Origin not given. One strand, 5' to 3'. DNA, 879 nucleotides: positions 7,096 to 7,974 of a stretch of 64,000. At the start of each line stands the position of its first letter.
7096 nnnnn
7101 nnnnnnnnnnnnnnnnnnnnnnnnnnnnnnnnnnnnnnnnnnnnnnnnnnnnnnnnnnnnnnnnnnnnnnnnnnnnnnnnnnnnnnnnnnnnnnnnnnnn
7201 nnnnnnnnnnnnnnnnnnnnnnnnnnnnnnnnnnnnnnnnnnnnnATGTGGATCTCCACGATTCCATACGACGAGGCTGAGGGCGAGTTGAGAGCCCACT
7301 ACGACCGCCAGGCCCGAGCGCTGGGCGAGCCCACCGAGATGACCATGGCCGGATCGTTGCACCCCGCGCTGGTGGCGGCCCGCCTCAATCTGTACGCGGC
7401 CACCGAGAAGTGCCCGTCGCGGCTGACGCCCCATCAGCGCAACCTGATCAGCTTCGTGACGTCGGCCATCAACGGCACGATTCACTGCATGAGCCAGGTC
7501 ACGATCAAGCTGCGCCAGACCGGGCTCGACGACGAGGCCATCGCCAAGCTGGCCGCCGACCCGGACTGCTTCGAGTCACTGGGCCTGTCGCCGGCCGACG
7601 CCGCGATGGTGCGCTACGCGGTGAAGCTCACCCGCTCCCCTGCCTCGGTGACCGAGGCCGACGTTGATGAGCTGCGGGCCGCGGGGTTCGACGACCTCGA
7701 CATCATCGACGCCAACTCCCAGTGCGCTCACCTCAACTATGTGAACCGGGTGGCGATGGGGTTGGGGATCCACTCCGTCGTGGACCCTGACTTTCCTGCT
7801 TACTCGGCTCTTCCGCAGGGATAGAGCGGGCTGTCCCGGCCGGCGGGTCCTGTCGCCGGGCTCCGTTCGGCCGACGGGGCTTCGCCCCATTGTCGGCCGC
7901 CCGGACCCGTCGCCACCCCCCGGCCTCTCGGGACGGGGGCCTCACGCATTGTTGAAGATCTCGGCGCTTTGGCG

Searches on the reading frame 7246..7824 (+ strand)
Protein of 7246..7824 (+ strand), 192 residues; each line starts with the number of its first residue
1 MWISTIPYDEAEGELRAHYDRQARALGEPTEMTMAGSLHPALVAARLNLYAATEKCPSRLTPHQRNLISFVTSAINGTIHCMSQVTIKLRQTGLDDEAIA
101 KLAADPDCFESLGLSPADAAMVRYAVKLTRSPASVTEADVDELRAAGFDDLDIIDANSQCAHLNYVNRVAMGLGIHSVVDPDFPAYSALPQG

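Call 63: search_protein_families(library=pfam, proteins=[window:7246-7824:+], max_evalue=0.00001)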
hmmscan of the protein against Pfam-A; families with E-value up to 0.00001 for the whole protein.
window:7246-7824:+ (192 aa): 1 family
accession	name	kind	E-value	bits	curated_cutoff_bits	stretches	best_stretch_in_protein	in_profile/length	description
PF02627.25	CMD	-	1.2e-07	32.1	23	1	40-104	1-64/84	Carboxymuconolactone decarboxylase family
